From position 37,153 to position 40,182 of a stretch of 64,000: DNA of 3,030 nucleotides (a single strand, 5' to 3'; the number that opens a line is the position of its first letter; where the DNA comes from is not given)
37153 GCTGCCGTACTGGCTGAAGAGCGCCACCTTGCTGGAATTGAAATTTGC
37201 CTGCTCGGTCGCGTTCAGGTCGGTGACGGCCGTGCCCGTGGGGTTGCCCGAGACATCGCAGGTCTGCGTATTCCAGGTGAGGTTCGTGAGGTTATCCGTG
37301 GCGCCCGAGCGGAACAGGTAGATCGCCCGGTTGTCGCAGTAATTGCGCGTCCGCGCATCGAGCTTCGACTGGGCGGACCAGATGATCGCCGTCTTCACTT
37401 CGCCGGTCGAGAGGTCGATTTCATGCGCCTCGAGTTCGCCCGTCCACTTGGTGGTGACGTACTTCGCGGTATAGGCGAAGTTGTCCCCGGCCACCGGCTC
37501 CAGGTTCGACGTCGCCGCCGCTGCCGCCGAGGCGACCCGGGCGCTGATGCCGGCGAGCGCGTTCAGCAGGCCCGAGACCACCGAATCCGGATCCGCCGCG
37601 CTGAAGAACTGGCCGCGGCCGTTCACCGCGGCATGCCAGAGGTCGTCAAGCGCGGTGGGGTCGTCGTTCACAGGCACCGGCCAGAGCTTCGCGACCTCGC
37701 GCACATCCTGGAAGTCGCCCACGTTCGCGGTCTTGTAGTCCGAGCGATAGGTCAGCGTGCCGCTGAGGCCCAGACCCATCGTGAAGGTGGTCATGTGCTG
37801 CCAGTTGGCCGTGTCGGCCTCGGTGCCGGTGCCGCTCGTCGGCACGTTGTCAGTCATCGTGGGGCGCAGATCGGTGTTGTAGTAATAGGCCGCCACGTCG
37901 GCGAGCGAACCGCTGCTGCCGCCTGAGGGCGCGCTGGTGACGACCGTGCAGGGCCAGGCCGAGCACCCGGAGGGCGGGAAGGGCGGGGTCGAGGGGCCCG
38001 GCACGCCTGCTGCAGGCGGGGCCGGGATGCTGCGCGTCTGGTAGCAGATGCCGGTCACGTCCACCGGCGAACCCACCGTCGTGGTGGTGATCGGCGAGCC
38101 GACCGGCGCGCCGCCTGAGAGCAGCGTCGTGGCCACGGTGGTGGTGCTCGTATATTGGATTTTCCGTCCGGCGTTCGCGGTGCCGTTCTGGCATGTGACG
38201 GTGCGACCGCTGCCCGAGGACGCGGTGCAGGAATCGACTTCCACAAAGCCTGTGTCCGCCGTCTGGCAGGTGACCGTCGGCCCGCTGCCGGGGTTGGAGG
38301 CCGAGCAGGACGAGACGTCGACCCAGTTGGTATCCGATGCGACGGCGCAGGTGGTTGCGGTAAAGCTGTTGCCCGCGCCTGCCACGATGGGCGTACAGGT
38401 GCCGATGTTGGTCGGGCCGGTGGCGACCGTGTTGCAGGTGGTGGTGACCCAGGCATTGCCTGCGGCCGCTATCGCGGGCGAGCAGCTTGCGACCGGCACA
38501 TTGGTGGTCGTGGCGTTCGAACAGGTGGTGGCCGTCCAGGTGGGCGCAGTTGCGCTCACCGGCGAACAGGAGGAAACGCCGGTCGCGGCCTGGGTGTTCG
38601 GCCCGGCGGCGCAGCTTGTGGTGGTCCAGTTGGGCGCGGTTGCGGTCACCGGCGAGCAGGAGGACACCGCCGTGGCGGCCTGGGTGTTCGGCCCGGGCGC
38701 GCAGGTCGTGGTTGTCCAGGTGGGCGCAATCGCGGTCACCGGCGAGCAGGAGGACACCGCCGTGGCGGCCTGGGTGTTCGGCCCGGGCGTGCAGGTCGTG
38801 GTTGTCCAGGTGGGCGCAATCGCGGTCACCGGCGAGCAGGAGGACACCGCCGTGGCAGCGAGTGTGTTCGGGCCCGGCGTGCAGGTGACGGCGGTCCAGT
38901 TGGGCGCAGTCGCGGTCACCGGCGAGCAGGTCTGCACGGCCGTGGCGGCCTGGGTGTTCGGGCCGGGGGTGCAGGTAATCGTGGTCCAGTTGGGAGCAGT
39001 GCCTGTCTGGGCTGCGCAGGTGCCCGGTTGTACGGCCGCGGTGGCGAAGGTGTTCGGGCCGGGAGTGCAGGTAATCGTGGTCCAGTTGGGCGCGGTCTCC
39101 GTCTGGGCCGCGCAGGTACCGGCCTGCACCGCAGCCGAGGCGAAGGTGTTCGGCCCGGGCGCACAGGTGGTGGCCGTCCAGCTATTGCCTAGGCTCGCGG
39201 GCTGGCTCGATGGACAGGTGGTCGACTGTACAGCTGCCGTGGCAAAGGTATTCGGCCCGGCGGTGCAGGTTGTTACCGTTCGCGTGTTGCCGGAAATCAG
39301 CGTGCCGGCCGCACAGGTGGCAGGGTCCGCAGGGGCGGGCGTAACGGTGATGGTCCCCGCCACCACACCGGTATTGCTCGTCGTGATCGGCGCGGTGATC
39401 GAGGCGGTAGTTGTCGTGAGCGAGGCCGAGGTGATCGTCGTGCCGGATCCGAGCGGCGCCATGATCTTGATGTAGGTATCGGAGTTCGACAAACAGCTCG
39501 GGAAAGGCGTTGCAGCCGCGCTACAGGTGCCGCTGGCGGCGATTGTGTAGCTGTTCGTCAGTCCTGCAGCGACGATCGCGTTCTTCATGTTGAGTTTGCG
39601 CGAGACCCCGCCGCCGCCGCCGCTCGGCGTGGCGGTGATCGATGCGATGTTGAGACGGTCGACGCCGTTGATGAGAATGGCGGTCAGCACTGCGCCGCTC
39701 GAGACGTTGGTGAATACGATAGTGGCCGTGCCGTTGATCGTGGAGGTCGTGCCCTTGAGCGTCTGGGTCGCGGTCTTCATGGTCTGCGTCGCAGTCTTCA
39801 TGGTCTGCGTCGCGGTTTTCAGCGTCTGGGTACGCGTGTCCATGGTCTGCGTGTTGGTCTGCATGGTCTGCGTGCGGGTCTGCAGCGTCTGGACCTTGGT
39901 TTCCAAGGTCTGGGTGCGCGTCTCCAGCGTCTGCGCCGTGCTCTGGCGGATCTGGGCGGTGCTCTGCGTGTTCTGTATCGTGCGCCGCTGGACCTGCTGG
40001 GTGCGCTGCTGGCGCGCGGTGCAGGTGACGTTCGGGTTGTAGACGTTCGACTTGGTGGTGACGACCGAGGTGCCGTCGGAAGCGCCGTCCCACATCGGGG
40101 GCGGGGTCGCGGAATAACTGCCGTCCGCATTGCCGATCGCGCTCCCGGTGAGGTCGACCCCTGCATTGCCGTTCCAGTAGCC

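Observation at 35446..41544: PilY1 adhesin of about double the normal length, with a stack of inserted modules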

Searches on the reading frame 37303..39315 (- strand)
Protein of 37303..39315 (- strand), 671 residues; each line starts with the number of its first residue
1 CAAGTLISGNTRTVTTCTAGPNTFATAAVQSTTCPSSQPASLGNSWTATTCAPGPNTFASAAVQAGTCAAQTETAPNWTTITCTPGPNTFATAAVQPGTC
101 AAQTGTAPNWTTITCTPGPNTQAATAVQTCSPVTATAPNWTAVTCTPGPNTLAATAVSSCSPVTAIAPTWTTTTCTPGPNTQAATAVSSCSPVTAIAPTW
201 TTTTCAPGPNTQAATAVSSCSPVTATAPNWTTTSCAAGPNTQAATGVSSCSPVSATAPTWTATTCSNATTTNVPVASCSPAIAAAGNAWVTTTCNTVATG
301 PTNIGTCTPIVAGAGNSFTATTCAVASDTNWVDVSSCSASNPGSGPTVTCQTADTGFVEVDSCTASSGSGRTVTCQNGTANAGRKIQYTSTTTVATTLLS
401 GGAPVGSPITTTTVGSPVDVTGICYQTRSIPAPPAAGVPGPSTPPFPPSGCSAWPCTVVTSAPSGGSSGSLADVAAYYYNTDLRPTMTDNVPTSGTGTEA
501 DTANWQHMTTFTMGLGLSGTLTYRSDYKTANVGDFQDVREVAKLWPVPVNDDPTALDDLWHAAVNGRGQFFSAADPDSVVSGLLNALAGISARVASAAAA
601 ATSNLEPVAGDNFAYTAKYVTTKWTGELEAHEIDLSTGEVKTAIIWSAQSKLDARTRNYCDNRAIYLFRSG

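Call 18: search_protein_families(library=pfam, proteins=[window:37303-39315:-], max_evalue=10)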
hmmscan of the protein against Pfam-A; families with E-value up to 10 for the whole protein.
seq(671 aa): 0 families

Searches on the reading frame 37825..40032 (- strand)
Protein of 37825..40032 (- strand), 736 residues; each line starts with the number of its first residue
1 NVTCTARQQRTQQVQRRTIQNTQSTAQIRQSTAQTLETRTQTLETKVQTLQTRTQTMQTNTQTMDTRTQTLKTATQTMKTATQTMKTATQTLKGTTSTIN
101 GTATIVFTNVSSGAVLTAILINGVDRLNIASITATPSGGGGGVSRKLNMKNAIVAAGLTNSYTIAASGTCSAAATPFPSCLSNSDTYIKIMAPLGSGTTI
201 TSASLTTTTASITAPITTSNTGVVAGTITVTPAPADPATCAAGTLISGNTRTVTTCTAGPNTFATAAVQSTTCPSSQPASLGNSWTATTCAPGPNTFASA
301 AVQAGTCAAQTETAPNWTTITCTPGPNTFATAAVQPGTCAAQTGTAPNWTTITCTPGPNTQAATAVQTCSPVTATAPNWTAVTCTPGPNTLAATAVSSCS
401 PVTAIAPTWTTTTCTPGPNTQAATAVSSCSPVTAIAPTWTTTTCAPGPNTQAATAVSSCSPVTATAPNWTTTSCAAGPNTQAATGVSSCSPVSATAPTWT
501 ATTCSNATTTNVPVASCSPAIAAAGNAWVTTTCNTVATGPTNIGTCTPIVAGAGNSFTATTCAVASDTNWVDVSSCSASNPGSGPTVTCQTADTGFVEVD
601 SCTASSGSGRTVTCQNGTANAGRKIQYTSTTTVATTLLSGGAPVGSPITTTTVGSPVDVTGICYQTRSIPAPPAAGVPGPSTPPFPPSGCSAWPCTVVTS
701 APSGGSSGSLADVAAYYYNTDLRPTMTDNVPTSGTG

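Call 41: predict_structure(alignment_id=A2)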
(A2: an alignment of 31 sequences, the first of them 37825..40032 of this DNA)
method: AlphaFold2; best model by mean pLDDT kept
length: 736 residues; sequences in the alignment: 31
mean_pLDDT: 60.8   pTM: 0.41
mean pLDDT of the five models: 60.8, 59.2, 59.1, 55.3, 54.5
residues with pLDDT >= 90: 41; 70-90: 193; 50-70: 290; < 50: 212
segments of 3 or more residues with pLDDT < 50: 22-34, 88-98, 222-315, 325-341, 363-366, 368-371, 480-484, 507-509, 511-515, 536-546, 548-553, 704-707, 719-722, 728-730, 732-736
pLDDT, mean of each block of 10 residues (from residue 1): 81 80 43 49 57 63 68 65 53 47 88 89 89 70 89 92 91 70 90 81 83 79 34 33 31 30 33 32 35 39 39 50 48 44 55 59 47 57 62 53 61 65 53 60 66 54 62 63 52 61 58 51 57 52 46 50 59 76 69 81 82 76 75 77 77 77 69 54 57 62 49 52 47 42
secondary structure, 60 per line:
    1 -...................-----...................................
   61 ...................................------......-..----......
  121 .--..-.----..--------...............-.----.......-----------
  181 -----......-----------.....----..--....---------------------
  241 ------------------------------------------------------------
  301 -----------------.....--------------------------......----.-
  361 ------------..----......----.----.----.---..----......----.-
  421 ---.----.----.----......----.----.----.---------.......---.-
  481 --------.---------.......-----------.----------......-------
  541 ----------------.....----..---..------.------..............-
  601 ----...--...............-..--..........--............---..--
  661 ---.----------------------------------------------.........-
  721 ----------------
elements in order (helices of 4 or more, strands of 3 or more residues): E2-20 H26-95 E102-107 E115-121 H142-156 E163-169 E186-191 E203-207 E216-219 E318-322 E349-354 E379-384 E409-414 E439-444 E469-475 E499-505 E528-533 E557-561 E586-599 E605-607 E610-624 E630-639 E642-653 H711-719
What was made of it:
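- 39748..40029 (-): Neck strand (residues 506-524) and Gln/Thr heptad array (residues about 525-599), free of Pro, Gly and Cys; predicted as one long helix. AF2 predicts a strand at 506-524 (pLDDT about 80) and a helix at 530-599 (pLDDT 43-68) (call 41).
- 39370..39747 (-): Compact alpha/beta domain (residues about 600-725, two conserved Cys at 674 and 684), proposed to sit at the tip of the arm. AF2 pLDDT about 90 (call 41).
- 37858..38190 (-): Neck beta region and Pro-rich linker with a conserved CxAWPC motif (residues 1119-1229). AF2 predicts long strands with pLDDT about 77 (call 41).
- On Antigen I/II-type out-and-back stalk (functional analogy only): A compact domain lies between the arrays (call 41). 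Model coordinates are not accessible, and pTM is 0.41 (call 41).
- Checked: First, the 'Thr/Ala/Ser-rich stretch' (about residues 606-724) is predicted as a compact alpha/beta domain with pLDDT about 90 (call 41).
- It also predicts a helix at 530-599, a compact domain at 606-724 (pLDDT about 90), and one strand every 30 aa in the ladder (call 41). AF2 confidence is low for the helix (pLDDT 43-68), the ladder (50-65) and residues 726-819 (about 30) (call 41). AF2 confidence is low over much of it (call 41). Residues 606-724 and 1061-1159 are predicted confidently (call 41).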

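Call 46: fold_search(model_id=the predicted structure, library=pdb)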
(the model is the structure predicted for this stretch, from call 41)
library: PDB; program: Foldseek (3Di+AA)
matches with E <= 10: 9; with E <= 0.001: 0
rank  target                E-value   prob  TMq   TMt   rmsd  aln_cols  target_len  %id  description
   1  8yl7_C                2.3e+00  0.01  0.07  0.10  16.9       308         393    7  EDS1-SAG101-NRG1C heterotrimer (released 2025-01-29)
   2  6qfk_A                3.1e+00  0.03  0.05  0.03  15.8       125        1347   11  EngBF DARPin Fusion 4b G10 (released 2019-11-06)
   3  6qfo                  3.1e+00  0.02  0.05  0.03  16.6       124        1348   12  EngBF DARPin Fusion 9b 3G124 (released 2019-11-06)
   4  4y2l_A                3.7e+00  0.01  0.04  0.13  15.9       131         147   11  Structure of CFA/I pili major subunit CfaB trimer (released 2016-08-10)
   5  6qep                  4.8e+00  0.02  0.05  0.03  16.6       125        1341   12  EngBF DARPin Fusion 4b H14 (released 2019-11-06)
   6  4y2l_F                6.2e+00  0.01  0.04  0.13  17.6       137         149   10  Structure of CFA/I pili major subunit CfaB trimer (released 2016-08-10)
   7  4ut5_A                8.4e+00  0.01  0.05  0.22  14.2       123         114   15  Crystal structure of the LecB lectin from Pseudomonas aeruginosa strain PA7 in complex with lewis a tetrasaccharide (released 2015-07-22)
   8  6qev_B                8.4e+00  0.01  0.05  0.03  15.1       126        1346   11  EngBF DARPin Fusion 4b B6 (released 2019-11-06)
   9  4y2l_D                9.3e+00  0.01  0.04  0.12  15.3       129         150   12  Structure of CFA/I pili major subunit CfaB trimer (released 2016-08-10)

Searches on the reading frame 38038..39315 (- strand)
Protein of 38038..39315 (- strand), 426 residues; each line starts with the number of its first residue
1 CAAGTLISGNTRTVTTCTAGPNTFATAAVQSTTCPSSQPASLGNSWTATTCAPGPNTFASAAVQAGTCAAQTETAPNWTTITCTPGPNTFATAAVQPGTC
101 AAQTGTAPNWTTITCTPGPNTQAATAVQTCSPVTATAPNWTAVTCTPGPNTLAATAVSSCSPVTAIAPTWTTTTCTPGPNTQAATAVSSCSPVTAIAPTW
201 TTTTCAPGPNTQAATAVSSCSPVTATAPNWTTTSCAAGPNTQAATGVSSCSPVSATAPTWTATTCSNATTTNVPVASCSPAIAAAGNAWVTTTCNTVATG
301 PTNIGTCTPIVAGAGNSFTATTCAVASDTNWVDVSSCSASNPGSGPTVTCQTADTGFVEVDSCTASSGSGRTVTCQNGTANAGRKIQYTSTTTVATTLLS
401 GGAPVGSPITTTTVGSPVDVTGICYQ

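Call 80: search_solved_structures(query=window:38038-39315:-, max_evalue=10)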
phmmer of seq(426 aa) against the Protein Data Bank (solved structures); distinct sequences matched with E-value up to 10: 0.
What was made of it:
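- There are no Pfam or PDB matches (calls 18, 46, 80).
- Tried and rejected: (5) Foldseek of the insert-2 model against the PDB found nothing at E below 2 (call 46). phmmer of the ladder against the PDB found nothing (call 80).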

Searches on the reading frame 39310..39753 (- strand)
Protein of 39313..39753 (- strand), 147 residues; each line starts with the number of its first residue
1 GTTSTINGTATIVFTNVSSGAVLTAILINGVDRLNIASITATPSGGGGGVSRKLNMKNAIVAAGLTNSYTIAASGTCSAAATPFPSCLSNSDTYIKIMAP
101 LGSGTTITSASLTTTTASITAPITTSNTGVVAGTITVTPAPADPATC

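Call 17: search_protein_families(library=phrogs, proteins=[window:39313-39753:-], max_evalue=1)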
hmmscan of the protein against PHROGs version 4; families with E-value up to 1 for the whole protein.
seq(147 aa): 0 families

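Call 18: search_protein_families(library=pfam, proteins=[window:39313-39753:-], max_evalue=10)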
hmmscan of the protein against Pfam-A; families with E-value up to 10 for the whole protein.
seq(147 aa): 1 family
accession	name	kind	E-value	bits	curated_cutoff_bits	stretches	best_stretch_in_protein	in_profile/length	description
PF11053.13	DNA_Packaging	-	0.02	15.2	25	1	35-64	115-144/157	Terminase DNA packaging enzyme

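Call 62: search_solved_structures(query=A3, max_evalue=10)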
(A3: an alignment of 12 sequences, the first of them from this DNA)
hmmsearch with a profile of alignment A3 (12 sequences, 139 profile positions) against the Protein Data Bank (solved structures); distinct sequences matched with E-value up to 10: 6.
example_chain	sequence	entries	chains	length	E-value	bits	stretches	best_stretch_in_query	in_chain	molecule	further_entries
9i2l_B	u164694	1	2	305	0.4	13.7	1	71-132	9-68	DUF4465 domain-containing protein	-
2vqi_A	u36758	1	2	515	0.68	13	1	83-113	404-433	OUTER MEMBRANE USHER PROTEIN PAPC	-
3fip_A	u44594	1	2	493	1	12.4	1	83-113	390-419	Outer membrane usher protein papC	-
6cd2_C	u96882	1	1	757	1.5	11.9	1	83-113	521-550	Outer membrane usher protein PapC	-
7lhg_C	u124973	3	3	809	1.5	11.8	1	83-113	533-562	P fimbrial usher protein PapC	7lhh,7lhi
5wi5_A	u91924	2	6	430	4.9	10.2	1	19-65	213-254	UDP-N-acetylglucosamine 1-carboxyvinyltransferase 1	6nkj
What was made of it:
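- Tried and rejected: The tip-domain profile against the PDB found nothing at E below 0.4 (call 62).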

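Call 63: find_homologous_proteins(query=A3, max_evalue=0.001)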
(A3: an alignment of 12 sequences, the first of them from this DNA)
Query A3 (12 sequences): 8000 candidates shared short words with the query, none scored E <= 0.001.
